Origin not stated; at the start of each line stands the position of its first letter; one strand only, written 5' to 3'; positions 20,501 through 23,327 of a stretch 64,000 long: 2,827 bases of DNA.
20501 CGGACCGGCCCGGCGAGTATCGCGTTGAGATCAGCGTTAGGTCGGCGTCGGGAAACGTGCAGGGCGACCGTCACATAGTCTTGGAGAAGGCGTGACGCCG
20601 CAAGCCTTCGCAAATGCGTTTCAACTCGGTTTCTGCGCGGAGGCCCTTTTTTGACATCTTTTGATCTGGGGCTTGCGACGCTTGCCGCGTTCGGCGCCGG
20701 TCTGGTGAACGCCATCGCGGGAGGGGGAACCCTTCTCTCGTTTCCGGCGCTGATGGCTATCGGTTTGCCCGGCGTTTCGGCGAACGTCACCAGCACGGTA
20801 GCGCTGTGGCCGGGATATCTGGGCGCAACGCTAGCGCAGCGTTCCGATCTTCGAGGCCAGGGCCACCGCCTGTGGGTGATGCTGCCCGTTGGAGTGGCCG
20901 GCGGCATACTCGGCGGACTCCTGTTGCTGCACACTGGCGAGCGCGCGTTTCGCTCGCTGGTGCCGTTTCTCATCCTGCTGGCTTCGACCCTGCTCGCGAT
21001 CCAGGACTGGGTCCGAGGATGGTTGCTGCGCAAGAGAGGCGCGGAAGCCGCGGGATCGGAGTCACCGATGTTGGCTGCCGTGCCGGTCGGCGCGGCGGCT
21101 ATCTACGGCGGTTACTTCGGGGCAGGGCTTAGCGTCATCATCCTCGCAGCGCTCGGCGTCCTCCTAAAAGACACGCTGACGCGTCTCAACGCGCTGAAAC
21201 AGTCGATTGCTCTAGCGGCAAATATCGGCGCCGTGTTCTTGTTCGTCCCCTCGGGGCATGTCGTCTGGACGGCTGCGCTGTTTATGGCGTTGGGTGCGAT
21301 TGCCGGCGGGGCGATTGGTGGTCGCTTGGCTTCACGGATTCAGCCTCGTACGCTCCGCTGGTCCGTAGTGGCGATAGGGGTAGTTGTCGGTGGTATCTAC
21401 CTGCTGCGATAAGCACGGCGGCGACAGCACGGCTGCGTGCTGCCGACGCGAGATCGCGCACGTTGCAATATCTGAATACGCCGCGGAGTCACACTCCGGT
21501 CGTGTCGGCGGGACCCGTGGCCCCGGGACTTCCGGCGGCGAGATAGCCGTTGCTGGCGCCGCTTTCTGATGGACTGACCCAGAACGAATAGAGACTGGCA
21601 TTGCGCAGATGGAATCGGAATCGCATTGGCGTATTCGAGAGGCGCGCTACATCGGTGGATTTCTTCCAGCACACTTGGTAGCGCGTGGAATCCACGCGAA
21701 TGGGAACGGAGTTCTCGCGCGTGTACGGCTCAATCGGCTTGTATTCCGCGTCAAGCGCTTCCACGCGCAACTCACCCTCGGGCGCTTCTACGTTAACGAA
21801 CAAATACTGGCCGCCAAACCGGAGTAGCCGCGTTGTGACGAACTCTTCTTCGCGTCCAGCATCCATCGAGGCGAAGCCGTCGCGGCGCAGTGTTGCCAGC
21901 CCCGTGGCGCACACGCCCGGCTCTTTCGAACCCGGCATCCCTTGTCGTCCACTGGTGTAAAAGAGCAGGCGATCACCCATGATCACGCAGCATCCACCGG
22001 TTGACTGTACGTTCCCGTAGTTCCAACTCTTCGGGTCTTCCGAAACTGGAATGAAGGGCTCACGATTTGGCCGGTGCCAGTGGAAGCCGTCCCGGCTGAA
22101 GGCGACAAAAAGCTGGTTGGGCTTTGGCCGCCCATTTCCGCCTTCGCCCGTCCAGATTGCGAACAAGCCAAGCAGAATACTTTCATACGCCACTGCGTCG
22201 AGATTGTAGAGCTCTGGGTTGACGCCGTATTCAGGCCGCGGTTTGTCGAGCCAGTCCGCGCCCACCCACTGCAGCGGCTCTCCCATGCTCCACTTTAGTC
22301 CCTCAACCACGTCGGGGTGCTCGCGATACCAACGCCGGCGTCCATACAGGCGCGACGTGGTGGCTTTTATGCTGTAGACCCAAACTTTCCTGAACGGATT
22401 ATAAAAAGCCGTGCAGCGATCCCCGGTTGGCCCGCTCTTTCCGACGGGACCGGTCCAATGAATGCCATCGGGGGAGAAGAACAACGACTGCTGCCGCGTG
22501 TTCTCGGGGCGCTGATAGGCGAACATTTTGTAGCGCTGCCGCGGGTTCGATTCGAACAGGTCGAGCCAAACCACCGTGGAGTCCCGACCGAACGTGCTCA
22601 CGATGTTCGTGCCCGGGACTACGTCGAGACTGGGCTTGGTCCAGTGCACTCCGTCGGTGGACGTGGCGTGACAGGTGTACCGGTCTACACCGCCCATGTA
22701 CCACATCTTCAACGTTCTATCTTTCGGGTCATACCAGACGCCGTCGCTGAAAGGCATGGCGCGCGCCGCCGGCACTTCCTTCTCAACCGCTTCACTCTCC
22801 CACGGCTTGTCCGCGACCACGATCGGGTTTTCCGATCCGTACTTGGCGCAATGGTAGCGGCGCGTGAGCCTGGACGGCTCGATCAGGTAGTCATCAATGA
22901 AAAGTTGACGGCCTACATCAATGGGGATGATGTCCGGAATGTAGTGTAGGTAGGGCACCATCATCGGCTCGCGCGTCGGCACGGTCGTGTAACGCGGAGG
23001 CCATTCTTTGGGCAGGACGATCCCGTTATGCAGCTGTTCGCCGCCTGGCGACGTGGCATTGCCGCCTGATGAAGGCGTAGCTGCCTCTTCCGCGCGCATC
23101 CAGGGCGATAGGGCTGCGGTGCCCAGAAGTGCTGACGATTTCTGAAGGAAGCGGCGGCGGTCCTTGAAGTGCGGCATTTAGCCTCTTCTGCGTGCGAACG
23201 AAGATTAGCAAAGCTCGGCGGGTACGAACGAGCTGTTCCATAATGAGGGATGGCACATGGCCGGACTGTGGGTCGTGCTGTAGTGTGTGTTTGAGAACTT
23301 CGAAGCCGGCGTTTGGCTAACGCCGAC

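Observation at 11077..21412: Tightly coupled six-gene array joining cytoplasmic enzymes to two giant propeller proteins (aldolase, QW-toroid, GGT, 14x FG-GAP, Tat-NHL-Ig, TauE)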

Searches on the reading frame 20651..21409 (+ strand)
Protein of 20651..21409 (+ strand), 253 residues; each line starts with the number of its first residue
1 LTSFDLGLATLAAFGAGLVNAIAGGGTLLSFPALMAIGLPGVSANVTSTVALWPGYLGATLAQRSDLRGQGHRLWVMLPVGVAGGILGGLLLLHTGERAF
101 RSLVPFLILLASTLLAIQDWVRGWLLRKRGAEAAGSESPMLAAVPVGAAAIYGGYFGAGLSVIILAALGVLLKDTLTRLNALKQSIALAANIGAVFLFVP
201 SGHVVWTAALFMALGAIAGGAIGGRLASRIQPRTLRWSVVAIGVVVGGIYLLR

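Call 10: search_protein_families(library=pfam, proteins=[window:20651-21409:+], max_evalue=0.01)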
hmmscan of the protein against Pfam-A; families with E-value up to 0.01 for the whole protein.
window:20651-21409:+ (253 aa): 1 family
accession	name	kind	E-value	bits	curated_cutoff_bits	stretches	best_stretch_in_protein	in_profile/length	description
PF01925.25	TauE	-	2.1e-36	126.3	32.6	1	10-247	2-234/237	Sulfite exporter TauE/SafE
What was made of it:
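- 20651..21412 (+): TauE/SafE (TSUP) family anion transporter. It is not a conserved member of the set. Pfam E 2e-36 (call 10).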

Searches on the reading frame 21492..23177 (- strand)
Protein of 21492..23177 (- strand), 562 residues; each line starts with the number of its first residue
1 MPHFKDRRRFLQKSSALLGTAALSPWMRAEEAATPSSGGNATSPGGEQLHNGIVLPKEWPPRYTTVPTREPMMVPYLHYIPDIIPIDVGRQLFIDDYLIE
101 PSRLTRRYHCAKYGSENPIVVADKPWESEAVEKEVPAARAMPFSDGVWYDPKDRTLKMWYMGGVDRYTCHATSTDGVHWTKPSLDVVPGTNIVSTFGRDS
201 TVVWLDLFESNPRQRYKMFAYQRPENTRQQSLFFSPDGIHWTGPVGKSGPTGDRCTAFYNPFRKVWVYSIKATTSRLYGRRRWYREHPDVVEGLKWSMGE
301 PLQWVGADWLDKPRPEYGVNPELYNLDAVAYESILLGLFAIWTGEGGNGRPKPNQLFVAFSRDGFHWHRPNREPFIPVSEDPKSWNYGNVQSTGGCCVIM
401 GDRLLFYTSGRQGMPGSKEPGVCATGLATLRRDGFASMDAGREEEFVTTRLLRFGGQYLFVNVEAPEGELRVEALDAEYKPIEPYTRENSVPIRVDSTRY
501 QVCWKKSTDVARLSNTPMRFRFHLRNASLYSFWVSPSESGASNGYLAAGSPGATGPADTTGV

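Call 10: search_protein_families(library=pfam, proteins=[window:21492-23177:-], max_evalue=0.01)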
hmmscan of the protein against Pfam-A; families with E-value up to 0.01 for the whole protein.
window:21492-23177:- (562 aa): 0 families
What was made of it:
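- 21489..23177 (-): Tat562: a Tat-exported, GH130/GH32-like 5-bladed propeller with a C-terminal beta-sandwich. It is the most recurrent neighbour of FG-GAP950. No Pfam family (call 10).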

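Call 11: search_protein_families(library=ncbifam, proteins=[window:21492-23177:-], max_evalue=0.001)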
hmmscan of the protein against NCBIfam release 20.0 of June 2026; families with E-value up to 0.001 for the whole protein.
window:21492-23177:- (562 aa): 0 families

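Call 18: search_solved_structures(query=window:21492-23177:-, max_evalue=1)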
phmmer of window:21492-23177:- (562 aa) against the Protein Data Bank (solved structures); distinct sequences matched with E-value up to 1: 0.

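Call 40: search_solved_structures(query=A2, max_evalue=10)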
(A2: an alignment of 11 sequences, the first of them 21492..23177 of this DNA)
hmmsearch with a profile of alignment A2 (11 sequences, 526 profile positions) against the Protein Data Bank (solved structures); distinct sequences matched with E-value up to 10: 22.
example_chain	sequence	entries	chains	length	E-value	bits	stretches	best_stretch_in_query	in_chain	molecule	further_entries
6n1a_A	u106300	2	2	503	1.2e-10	43.8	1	134-381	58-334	Carbohydrate-binding protein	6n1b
7fip_A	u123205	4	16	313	1.8e-07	33.3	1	111-175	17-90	Beta-1,2-mannobiose phosphorylase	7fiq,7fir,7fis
9fj8_A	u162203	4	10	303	1e-05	27.5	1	112-407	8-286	1,2-beta-oligomannan phosphorylase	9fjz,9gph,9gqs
3taw_A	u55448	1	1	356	2.8e-05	26.1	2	124-175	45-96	Hypothetical glycoside hydrolase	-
3r67_A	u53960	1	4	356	2.9e-05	26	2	267-404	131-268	putative Glycosidase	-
4onz_A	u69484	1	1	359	0.00012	23.9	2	140-252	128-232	putative glycoside hydrolase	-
4u6d_A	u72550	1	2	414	0.0017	20.1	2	358-402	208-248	Conserved hypothetical periplasmic protein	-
3u14_A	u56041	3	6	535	0.0019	20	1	106-277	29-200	Fructofuranosidase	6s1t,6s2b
3u75_A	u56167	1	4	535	0.0024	19.7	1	105-277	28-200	Fructofuranosidase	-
3kf5_A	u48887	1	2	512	0.0041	18.9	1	119-277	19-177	Invertase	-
3kf3_A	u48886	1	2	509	0.0058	18.4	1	120-277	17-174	Invertase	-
5a7v_B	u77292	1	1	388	0.0081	17.9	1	158-367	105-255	PUTATIVE GLYCOSIDASE PH117-RELATED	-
5a7v_A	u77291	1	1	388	0.0081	17.9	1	158-367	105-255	PUTATIVE GLYCOSIDASE PH117-RELATED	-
5ta7_A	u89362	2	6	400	0.013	17.3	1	346-417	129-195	Glycoside Hydrolase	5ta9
4u6b_A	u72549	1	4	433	0.014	17.2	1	288-420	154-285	Conserved hypothetical lipoprotein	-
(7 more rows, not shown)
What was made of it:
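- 21489..23177 (-): The family profile hits PDB 6n1a at E 1.2e-10 and GH130 phosphorylases at 1.8e-7 (call 40).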

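Call 41: search_protein_families(library=pfam, alignment_id=A2, max_evalue=1)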
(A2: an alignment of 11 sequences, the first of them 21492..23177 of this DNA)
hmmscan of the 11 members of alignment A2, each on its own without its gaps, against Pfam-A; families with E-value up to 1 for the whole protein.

A. member 1, window:21492-23177:- (562 aa): 2 families
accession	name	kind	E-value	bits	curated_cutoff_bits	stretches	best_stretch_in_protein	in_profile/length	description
PF24067.1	Beta-prop_BT_1020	-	0.026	14.5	27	0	352-411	76-134/236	BT_1020-like, N-terminal beta propeller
PF00251.26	Glyco_hydro_32N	-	0.031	14.3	22.1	1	142-242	69-170/307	Glycosyl hydrolases family 32 N-terminal domain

B. families by the number of members that match (of 11 scanned): 4 families
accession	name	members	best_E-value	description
PF00251.26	Glyco_hydro_32N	3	0.031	Glycosyl hydrolases family 32 N-terminal domain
PF24067.1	Beta-prop_BT_1020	2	0.0039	BT_1020-like, N-terminal beta propeller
PF09142.17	TruB_C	1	0.044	tRNA Pseudouridine synthase II, C terminal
PF08139.17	LPAM_1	1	0.48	Prokaryotic membrane lipoprotein lipid attachment site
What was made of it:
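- The GH130/GH32 likeness of Tat562 is remote (E 1e-10 to 1e-2; calls 40, 41).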
